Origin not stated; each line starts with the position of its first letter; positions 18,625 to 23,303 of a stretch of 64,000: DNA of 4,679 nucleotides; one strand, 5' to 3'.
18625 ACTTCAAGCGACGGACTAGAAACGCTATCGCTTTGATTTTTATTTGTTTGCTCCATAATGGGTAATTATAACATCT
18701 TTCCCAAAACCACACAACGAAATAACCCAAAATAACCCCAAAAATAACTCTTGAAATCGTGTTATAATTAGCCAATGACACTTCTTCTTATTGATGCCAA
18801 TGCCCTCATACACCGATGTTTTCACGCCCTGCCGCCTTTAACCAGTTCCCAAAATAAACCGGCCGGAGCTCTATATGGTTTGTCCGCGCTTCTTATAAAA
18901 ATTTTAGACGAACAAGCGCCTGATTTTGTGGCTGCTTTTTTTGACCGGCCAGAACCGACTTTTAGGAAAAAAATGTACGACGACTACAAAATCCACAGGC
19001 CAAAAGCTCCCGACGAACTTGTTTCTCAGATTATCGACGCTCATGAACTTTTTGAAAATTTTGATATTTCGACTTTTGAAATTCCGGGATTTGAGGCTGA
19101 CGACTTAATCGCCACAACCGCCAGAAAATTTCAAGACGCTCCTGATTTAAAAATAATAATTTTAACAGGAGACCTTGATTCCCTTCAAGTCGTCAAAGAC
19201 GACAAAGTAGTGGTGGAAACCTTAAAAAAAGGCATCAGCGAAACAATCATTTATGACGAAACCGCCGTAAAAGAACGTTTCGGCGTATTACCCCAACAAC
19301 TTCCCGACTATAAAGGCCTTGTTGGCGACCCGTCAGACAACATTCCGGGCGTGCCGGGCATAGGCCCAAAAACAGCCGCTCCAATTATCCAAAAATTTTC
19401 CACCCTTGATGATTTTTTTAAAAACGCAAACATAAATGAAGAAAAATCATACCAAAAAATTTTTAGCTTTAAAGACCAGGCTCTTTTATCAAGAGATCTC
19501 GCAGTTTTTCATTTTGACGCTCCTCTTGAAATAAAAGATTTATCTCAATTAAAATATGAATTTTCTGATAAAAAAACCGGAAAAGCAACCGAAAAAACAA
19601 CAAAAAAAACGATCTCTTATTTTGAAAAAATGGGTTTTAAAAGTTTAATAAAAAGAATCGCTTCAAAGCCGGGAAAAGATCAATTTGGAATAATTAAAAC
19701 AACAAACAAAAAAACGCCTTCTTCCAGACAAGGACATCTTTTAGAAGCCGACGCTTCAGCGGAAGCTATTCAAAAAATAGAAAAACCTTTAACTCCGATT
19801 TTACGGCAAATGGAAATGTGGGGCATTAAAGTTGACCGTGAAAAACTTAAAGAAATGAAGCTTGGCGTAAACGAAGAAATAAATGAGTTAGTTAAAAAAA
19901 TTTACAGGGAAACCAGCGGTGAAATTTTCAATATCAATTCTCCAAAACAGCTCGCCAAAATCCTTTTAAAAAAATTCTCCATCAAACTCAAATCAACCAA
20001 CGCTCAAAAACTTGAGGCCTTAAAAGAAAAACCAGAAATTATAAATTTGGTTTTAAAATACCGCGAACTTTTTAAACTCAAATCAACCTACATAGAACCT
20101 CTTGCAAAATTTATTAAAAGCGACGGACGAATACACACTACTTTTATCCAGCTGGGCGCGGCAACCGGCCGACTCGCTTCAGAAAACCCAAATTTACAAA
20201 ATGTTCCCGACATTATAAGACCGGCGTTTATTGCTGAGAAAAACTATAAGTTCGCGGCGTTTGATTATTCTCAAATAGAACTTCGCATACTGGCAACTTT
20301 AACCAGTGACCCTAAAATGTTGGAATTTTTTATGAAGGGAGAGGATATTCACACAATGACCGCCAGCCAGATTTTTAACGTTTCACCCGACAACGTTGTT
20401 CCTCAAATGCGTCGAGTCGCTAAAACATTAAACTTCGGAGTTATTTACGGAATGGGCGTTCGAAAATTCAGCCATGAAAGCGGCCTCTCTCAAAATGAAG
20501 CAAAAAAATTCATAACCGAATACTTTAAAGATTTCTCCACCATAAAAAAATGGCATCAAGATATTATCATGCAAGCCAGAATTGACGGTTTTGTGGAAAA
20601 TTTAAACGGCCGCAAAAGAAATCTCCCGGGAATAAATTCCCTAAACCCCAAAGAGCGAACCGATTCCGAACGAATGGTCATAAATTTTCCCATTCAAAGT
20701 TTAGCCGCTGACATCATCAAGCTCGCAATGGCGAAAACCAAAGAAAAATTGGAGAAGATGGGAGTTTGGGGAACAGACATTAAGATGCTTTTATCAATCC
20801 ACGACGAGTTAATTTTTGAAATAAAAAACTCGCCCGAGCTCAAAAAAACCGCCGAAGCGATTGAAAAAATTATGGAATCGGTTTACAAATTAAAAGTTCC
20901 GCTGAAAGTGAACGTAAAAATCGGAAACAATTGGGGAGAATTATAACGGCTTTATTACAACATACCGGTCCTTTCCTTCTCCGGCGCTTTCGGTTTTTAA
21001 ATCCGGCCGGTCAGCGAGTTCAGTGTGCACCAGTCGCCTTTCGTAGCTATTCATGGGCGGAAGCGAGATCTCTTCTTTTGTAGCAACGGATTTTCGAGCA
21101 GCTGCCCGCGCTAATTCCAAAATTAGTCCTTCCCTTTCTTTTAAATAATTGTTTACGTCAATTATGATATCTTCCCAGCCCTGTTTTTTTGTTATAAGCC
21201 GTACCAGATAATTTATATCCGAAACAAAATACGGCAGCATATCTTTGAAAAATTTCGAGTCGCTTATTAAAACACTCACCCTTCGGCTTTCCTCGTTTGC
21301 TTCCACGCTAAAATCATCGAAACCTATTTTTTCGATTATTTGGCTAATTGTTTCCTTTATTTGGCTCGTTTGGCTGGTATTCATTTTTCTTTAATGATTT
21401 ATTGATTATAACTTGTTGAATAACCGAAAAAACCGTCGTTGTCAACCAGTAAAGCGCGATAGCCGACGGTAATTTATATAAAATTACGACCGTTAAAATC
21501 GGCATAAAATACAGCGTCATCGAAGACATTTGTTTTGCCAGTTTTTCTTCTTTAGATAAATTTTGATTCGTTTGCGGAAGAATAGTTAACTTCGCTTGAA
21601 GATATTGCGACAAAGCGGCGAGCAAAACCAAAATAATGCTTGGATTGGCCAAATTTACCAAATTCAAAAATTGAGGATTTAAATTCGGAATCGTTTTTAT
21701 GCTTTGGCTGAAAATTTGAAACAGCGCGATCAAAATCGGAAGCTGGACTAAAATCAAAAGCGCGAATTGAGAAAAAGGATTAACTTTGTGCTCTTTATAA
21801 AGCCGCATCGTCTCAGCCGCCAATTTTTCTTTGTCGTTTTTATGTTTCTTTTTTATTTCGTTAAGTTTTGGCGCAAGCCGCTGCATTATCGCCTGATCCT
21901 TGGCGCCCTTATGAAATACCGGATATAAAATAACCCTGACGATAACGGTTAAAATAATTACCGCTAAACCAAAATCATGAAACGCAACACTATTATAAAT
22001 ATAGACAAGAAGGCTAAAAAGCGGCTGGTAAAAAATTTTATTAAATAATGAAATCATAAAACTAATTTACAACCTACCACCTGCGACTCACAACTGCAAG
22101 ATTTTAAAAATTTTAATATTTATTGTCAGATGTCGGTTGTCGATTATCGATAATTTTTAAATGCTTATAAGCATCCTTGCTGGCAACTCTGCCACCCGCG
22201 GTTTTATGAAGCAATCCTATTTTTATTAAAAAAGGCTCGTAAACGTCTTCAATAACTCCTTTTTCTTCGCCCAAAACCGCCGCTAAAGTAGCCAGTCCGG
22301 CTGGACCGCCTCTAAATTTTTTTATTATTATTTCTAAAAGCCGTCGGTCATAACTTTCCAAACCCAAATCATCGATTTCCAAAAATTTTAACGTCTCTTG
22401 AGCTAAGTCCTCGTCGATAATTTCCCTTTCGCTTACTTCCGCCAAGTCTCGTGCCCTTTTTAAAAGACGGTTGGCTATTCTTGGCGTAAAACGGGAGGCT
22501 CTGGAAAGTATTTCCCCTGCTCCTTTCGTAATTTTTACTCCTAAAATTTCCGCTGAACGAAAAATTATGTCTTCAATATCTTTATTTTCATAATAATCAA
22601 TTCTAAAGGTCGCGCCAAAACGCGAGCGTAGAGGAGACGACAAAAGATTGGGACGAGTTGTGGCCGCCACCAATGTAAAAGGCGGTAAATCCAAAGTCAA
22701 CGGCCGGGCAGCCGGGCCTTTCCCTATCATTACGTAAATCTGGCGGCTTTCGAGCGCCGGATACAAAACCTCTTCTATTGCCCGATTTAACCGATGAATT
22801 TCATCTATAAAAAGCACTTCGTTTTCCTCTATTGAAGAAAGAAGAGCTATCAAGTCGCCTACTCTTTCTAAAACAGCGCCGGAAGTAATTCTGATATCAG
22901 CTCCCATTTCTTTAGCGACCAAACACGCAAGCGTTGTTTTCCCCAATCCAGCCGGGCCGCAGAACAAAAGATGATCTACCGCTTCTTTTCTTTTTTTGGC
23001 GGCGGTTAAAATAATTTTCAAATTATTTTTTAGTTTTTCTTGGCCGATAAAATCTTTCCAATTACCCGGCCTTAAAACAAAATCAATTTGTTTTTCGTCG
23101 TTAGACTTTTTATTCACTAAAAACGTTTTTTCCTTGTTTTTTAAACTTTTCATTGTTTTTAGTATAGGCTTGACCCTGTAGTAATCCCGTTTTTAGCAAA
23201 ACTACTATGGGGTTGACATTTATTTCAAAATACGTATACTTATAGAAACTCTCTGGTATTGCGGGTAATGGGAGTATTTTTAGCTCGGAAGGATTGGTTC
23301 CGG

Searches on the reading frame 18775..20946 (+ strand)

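Call 12: search_protein_families(library=pfam, proteins=[window:18775-20946:+])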
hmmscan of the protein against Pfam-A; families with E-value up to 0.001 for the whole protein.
window:18775-20946:+ (723 aa): 3 families
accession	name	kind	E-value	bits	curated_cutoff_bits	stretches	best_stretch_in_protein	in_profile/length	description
PF00476.26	DNA_pol_A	-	3.2e-125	418.5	34.3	1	356-722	2-381/381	DNA polymerase family A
PF02739.22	5_3_exonuc_N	-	2.3e-46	157.9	34.3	1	2-170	1-164/164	5'-3' exonuclease, N-terminal resolvase-like domain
PF01367.25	5_3_exonuc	-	7.6e-26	90.9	40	1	172-263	2-93/97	5'-3' exonuclease, C-terminal SAM fold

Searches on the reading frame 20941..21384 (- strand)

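Call 12: search_protein_families(library=pfam, proteins=[window:20941-21384:-])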
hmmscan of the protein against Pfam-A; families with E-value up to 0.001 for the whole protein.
window:20941-21384:- (147 aa): 1 family
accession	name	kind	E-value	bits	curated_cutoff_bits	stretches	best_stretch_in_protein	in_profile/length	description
PF01424.28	R3H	-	3.2e-19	69.1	26.8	1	88-146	3-60/60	R3H domain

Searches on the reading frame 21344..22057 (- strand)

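Call 12: search_protein_families(library=pfam, proteins=[window:21344-22057:-])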
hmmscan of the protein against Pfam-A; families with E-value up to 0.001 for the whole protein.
window:21344-22057:- (237 aa): 1 family
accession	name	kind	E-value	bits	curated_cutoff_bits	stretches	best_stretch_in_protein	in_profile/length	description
PF02096.25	60KD_IMP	-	3.6e-46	157.6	35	1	29-220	1-163/163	60Kd inner membrane protein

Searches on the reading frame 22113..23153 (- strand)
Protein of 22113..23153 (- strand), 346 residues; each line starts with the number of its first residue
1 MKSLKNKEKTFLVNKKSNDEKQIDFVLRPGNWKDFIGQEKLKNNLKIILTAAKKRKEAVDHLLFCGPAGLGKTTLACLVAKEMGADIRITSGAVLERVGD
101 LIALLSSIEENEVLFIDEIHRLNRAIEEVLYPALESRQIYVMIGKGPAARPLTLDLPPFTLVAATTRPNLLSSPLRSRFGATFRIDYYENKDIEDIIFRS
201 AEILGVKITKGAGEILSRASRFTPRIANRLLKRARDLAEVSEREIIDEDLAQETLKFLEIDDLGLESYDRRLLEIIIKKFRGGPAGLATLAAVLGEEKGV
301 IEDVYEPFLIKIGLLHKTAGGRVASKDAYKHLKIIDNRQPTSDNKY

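Call 11: find_homologous_proteins(query=window:22113-23153:-, max_evalue=1e-60)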
Query window:22113-23153:- (346 aa): 7997 proteins with E <= 1e-60 among 8000 candidates; the best 120 are listed.
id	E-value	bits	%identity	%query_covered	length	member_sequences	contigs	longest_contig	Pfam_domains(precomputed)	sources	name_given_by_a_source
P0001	5.5e-204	694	97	97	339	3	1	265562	PF06068.20,PF05491.20,PF17864.8,PF00004.36,PF05496.19,PF07728.21,PF01078.28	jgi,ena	-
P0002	8.4e-191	651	90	97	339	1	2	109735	PF06068.20,PF05491.20,PF17864.8,PF00004.36,PF05496.19,PF07728.21,PF01078.28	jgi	-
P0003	4.2e-189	646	90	97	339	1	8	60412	PF06068.20,PF05491.20,PF17864.8,PF00004.36,PF05496.19,PF07728.21,PF01078.28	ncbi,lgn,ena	-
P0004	2.4e-187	640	91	93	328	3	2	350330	PF06068.20,PF05491.20,PF17864.8,PF00004.36,PF05496.19,PF07728.21,PF01078.28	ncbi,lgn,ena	-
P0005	5.8e-175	599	79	100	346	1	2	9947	PF06068.20,PF05491.20,PF17864.8,PF13671.13,PF00004.36,PF05496.19,PF07728.21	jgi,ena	-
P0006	7.5e-172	589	80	95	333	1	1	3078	PF06068.20,PF05491.20,PF17864.8,PF13671.13,PF00004.36,PF05496.19,PF14532.13,PF07728.21,PF01078.28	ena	-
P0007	1.0e-171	588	79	97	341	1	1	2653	PF06068.20,PF05491.20,PF17864.8,PF00004.36,PF05496.19,PF14532.13,PF07728.21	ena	-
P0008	1.2e-139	483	66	95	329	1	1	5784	PF13173.13,PF05491.20,PF17864.8,PF00910.29,PF00004.36,PF05496.19,PF07728.21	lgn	-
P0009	1.7e-137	476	66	92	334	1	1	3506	PF06068.20,PF05491.20,PF17864.8,PF00004.36,PF05496.19,PF07728.21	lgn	-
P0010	5.1e-136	471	66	92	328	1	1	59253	PF05491.20,PF17864.8,PF00004.36,PF05496.19,PF07728.21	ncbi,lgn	-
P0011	2.6e-135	469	67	92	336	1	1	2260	PF05491.20,PF17864.8,PF00004.36,PF05496.19,PF07728.21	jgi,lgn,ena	-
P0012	4.2e-135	468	67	90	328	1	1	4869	PF06068.20,PF05491.20,PF17864.8,PF00004.36,PF05496.19,PF07728.21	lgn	-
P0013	5.6e-135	468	64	93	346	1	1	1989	PF06068.20,PF05491.20,PF17864.8,PF00004.36,PF05496.19,PF07728.21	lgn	-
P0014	6.7e-135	467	64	95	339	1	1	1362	PF06068.20,PF05491.20,PF17864.8,PF00004.36,PF05673.20,PF05496.19,PF07728.21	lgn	-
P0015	1.3e-134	466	67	90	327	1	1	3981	PF06068.20,PF05491.20,PF17864.8,PF00004.36,PF05496.19,PF07728.21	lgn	-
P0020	7.6e-134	464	64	91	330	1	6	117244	PF05491.20,PF17864.8,PF00004.36,PF05496.19,PF07728.21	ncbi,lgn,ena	ncbi:MAG: Holliday junction branch migration DNA helicase RuvB [Patescibacteria group bacterium]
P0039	4.6e-132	458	67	91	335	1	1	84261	PF06068.20,PF05491.20,PF17864.8,PF00004.36,PF05496.19,PF07728.21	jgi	-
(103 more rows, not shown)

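Call 12: search_protein_families(library=pfam, proteins=[window:22113-23153:-])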
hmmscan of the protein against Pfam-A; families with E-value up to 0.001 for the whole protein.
window:22113-23153:- (346 aa): 7 families
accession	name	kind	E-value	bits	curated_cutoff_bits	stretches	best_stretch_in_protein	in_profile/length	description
PF05496.18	RuvB_N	-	3.9e-68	228.7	27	1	27-184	1-158/159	Holliday junction DNA helicase RuvB P-loop domain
PF17864.7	AAA_lid_4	-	3.7e-23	81.5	27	1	188-261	1-74/74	RuvB AAA lid domain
PF05491.19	RuvB_C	-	3.9e-22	78.4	24.7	1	263-333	2-72/72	RuvB C-terminal winged helix domain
PF00004.35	AAA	-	5.2e-18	66.2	21.2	1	62-186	1-130/131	ATPase family associated with various cellular activities (AAA)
PF07728.20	AAA_5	-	1.3e-10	41.9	22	1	104-179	60-139/139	AAA domain (dynein-related subfamily)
PF06068.19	TIP49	-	4.9e-07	29.7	23.8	1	34-90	25-81/347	TIP49 P-loop domain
PF01078.27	Mg_chelatase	-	8.1e-06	25.8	20.3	0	33-77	3-40/207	Magnesium chelatase, subunit ChlI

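Call 13: find_encoding_contigs(protein=P0002, flank=3000, max_places=2)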
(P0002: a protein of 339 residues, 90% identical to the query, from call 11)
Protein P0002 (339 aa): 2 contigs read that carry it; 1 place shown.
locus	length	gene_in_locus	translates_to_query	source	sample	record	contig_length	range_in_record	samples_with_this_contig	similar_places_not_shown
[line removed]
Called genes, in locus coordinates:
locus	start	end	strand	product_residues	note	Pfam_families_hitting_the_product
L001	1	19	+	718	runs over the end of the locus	PF00005:ABC_tran (faint), PF02463:SMC_N, PF13175:AAA_15, PF13476:AAA_23 (faint), PF13555:AAA_29, PF13304:AAA_21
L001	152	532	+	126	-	PF00886:Ribosomal_S16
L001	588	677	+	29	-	-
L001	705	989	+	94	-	PF13083:KH_KhpA-B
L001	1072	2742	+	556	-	PF05157:MshEN (weak), PF00437:T2SSE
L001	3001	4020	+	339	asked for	PF06068:TIP49 (faint), PF05496:RuvB_N, PF01078:Mg_chelatase (faint), PF00004:AAA, PF07728:AAA_5, PF17864:AAA_lid_4, PF05491:WHD_RuvB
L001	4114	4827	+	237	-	PF02096:60KD_IMP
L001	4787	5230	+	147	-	PF01424:R3H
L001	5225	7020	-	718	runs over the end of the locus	PF02739:5_3_exonuc_N, PF01367:5_3_exonuc, PF00476:DNA_pol_A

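Call 14: find_encoding_contigs(protein=P0003, flank=3000, max_places=2)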
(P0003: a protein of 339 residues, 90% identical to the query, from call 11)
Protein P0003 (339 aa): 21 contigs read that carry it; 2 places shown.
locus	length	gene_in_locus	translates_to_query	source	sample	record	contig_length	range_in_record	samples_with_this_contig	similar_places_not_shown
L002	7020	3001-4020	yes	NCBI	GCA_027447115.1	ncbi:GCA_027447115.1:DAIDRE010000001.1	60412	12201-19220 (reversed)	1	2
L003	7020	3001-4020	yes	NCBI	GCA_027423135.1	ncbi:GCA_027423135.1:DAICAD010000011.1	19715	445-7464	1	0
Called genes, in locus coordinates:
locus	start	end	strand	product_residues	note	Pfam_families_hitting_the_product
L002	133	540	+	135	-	PF00886:Ribosomal_S16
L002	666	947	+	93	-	PF13083:KH_KhpA-B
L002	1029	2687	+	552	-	PF00437:T2SSE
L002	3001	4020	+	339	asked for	PF06068:TIP49 (weak), PF01078:Mg_chelatase (faint), PF05496:RuvB_N, PF00004:AAA, PF07728:AAA_5, PF17864:AAA_lid_4, PF05491:WHD_RuvB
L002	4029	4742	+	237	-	PF02096:60KD_IMP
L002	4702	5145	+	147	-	PF01424:R3H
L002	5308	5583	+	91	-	-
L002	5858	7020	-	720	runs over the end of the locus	PF02739:5_3_exonuc_N, PF01367:5_3_exonuc, PF00476:DNA_pol_A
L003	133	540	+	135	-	PF00886:Ribosomal_S16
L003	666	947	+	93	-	PF13083:KH_KhpA-B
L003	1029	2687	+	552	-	PF00437:T2SSE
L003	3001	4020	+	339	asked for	PF06068:TIP49 (weak), PF01078:Mg_chelatase (faint), PF05496:RuvB_N, PF00004:AAA, PF07728:AAA_5, PF17864:AAA_lid_4, PF05491:WHD_RuvB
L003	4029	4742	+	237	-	PF02096:60KD_IMP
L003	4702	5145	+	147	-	PF01424:R3H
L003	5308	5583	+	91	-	-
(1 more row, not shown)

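Call 15: find_encoding_contigs(protein=P0004, flank=3000, max_places=2)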
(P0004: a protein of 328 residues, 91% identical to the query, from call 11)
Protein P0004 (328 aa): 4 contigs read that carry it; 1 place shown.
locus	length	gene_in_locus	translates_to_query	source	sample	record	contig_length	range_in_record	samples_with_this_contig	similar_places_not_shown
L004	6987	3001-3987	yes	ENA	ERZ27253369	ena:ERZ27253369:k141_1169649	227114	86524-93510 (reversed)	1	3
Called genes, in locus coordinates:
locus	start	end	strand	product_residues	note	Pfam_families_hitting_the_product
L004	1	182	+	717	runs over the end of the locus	PF00005:ABC_tran (faint), PF02463:SMC_N, PF13175:AAA_15, PF13476:AAA_23 (faint), PF13555:AAA_29 (weak), PF13304:AAA_21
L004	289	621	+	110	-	PF00886:Ribosomal_S16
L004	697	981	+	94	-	PF13083:KH_KhpA-B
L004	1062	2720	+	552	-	PF05157:MshEN (weak), PF00437:T2SSE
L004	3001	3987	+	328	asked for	PF06068:TIP49 (faint), PF01078:Mg_chelatase (faint), PF05496:RuvB_N, PF00004:AAA, PF07728:AAA_5, PF17864:AAA_lid_4, PF05491:WHD_RuvB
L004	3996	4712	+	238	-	PF02096:60KD_IMP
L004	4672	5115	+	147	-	PF01424:R3H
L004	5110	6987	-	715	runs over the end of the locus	PF02739:5_3_exonuc_N, PF01367:5_3_exonuc, PF00476:DNA_pol_A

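Call 16: find_encoding_contigs(protein=P0005, flank=3000, max_places=2)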
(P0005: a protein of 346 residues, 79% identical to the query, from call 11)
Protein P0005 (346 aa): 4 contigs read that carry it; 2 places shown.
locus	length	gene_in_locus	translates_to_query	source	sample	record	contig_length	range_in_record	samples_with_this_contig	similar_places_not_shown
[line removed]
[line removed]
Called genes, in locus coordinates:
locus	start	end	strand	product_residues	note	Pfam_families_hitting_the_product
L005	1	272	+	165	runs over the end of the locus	PF00886:Ribosomal_S16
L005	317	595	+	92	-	PF13083:KH_KhpA-B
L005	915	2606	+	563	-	PF00437:T2SSE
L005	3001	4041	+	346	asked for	PF06068:TIP49 (faint), PF05496:RuvB_N, PF00004:AAA, PF07728:AAA_5, PF13671:AAA_33 (faint), PF17864:AAA_lid_4, PF05491:WHD_RuvB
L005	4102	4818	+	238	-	PF02096:60KD_IMP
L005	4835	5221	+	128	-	PF01424:R3H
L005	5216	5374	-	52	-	?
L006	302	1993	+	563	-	PF00437:T2SSE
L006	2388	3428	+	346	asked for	PF06068:TIP49 (faint), PF05496:RuvB_N, PF00004:AAA, PF07728:AAA_5, PF13671:AAA_33 (faint), PF17864:AAA_lid_4, PF05491:WHD_RuvB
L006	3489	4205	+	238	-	PF02096:60KD_IMP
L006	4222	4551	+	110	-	?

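Call 19: find_encoding_contigs(protein=P0010, flank=4000, max_places=1)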
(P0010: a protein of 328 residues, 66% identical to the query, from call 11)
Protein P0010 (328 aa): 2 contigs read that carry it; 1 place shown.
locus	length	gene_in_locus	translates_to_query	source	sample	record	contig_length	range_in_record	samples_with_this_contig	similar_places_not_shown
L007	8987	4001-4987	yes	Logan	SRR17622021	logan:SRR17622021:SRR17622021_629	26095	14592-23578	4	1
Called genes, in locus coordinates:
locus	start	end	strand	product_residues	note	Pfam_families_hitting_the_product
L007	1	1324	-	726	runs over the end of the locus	PF00912:Transgly, PF00905:Transpeptidase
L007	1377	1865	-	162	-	PF02075:RuvC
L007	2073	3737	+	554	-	PF00437:T2SSE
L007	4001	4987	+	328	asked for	PF05496:RuvB_N, PF00004:AAA, PF07728:AAA_5 (weak), PF17864:AAA_lid_4, PF05491:WHD_RuvB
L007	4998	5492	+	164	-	PF00932:LTD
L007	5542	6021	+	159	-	PF02367:TsaE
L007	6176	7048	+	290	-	PF02739:5_3_exonuc_N, PF01367:5_3_exonuc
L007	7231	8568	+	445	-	PF00989:PAS (weak), PF00512:HisKA, PF02518:HATPase_c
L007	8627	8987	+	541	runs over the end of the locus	PF01656:CbiA (weak), PF06418:CTP_synth_N, PF00117:GATase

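Call 20: find_encoding_contigs(protein=P0020, flank=4000, max_places=1)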
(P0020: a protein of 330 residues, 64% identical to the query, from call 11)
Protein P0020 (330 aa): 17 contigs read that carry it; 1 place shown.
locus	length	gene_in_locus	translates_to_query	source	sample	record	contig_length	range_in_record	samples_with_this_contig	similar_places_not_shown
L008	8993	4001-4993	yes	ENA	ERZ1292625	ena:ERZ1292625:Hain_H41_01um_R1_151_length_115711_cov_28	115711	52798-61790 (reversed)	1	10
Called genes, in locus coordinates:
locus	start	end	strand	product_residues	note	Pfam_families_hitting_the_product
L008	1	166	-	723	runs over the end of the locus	PF00912:Transgly, PF00905:Transpeptidase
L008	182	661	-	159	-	PF02075:RuvC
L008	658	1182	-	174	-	PF20772:TACO1_YebC_N, PF01709:Transcrip_reg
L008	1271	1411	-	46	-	-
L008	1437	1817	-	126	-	-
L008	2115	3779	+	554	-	PF00437:T2SSE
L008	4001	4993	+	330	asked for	PF05496:RuvB_N, PF00004:AAA, PF07728:AAA_5, PF17864:AAA_lid_4, PF05491:WHD_RuvB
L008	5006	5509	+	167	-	PF00932:LTD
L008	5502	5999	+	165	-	PF02367:TsaE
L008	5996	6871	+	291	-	PF02739:5_3_exonuc_N, PF01367:5_3_exonuc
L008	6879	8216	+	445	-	PF00512:HisKA, PF02518:HATPase_c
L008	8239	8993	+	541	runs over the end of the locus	PF01656:CbiA (faint), PF06418:CTP_synth_N, PF00117:GATase, PF07722:Peptidase_C26 (faint)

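Call 21: find_encoding_contigs(protein=P0039, flank=4000, max_places=1)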
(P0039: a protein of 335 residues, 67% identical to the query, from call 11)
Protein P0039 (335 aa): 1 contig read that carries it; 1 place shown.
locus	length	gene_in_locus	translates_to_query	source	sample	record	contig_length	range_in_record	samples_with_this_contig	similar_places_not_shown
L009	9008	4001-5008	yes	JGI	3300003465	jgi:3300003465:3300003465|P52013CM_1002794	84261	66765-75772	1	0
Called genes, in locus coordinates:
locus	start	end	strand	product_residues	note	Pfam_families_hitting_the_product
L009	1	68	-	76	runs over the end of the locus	-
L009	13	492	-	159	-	PF02075:RuvC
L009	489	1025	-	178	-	PF20772:TACO1_YebC_N, PF01709:Transcrip_reg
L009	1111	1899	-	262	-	-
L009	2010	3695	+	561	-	PF00437:T2SSE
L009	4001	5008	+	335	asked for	PF05496:RuvB_N, PF06068:TIP49 (weak), PF00004:AAA, PF07728:AAA_5 (weak), PF17864:AAA_lid_4, PF05491:WHD_RuvB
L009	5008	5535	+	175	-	PF00932:LTD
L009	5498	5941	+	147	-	PF02367:TsaE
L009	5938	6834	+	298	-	PF02739:5_3_exonuc_N, PF01367:5_3_exonuc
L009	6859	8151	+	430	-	PF00989:PAS (faint), PF00512:HisKA, PF02518:HATPase_c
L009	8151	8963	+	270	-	PF01149:Fapy_DNA_glyco, PF06831:H2TH, PF06827:zf-FPG_IleRS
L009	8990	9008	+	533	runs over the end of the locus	PF01656:CbiA (faint), PF06418:CTP_synth_N, PF00117:GATase, PF07722:Peptidase_C26 (weak)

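Call 25: find_related_loci(query=window:22113-23153:-, collection=genome_contigs, flank=1500)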
Query window:22113-23153:- (346 aa) in genome_contigs; peptide patterns used: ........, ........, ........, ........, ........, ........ (x = any residue, [..] = any of these).
599 stretches matched a pattern (row limit reached: there are more); 21 encode a relative of the query (tblastn E <= 1e-3); 21 distinct loci.
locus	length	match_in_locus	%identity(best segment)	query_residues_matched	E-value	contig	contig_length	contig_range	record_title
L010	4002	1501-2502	90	1-334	0e+0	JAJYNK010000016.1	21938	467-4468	MAG: bacterium isolate DBS2-4.bin65 NODE_4086_length_21938_cov_2.37628, whole genome shotgun sequence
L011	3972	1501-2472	63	16-339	2e-137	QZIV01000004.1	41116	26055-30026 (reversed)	MAG: Candidatus Parcubacteria bacterium isolate SURF_56 Ga0104751_1001371, whole genome shotgun sequence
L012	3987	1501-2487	61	7-334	1e-135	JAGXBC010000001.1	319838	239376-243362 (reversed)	MAG: Patescibacteria group bacterium isolate REEB91 contig-150_8, whole genome shotgun sequence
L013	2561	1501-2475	60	14-341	3e-138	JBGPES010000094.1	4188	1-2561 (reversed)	MAG: Candidatus Paceibacteria bacterium isolate OBJ_0618_7090110_85 k141_4189359_length_4188_cov_7.0000, whole genome sh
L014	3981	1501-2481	60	15-339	9e-134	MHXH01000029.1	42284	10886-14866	MAG: Parcubacteria group bacterium RIFCSPLOWO2_01_FULL_48_18 rifcsplowo2_01_scaffold_998, whole genome shotgun sequence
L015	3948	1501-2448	63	18-333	9e-133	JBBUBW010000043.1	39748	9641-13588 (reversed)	MAG: Patescibacteria group bacterium isolate H43-bin006_1 H43_bin006_1_000000000043, whole genome shotgun sequence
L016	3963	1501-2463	61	14-334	8e-132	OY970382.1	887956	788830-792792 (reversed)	MAG: uncultured bacterium isolate MFD03726.bin.c.5 genome assembly, chromosome: 1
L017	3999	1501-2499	57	1-341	7e-132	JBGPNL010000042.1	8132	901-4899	MAG: Candidatus Paceibacteria bacterium isolate OBJ_0618_7090110_215 k141_8255579_length_8132_cov_11.0000, whole genome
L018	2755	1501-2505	59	4-334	3e-134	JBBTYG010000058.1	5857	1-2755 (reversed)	MAG: Patescibacteria group bacterium isolate H43-bin051_1 H43_bin051_1_000000000058, whole genome shotgun sequence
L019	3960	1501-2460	60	15-334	6e-131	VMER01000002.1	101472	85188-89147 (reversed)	MAG: Parcubacteria group bacterium LiPW_15 LiPW15_scaffold_155, whole genome shotgun sequence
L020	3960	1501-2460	61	15-334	4e-131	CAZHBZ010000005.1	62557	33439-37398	MAG TPA_asm: uncultured Candidatus Saccharibacteria bacterium isolate SRP278252_co2_848 genome assembly, contig: NODE_75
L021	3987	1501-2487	60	9-334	2e-130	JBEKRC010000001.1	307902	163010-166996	MAG: Minisyncoccia bacterium isolate SPRUCE 501 SPRUCE_501_1, whole genome shotgun sequence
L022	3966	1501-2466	59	15-336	1e-125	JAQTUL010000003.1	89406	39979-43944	MAG: Candidatus Colwellbacteria bacterium isolate STB_63 NODE_540_length_89406_cov_15.001658_Sandtown_B, whole genome sh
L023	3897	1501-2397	57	14-335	3e-115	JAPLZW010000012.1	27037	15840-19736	MAG: Candidatus Wolfebacteria bacterium isolate LacPavin_0920_WC70_MAG_44_7 LacPavin_0920_WC70_scaffold_1722, whole geno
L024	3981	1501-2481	50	8-334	3e-108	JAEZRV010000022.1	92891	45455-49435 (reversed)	MAG: Bacillota bacterium isolate OH_PDB_205 k127_1153723, whole genome shotgun sequence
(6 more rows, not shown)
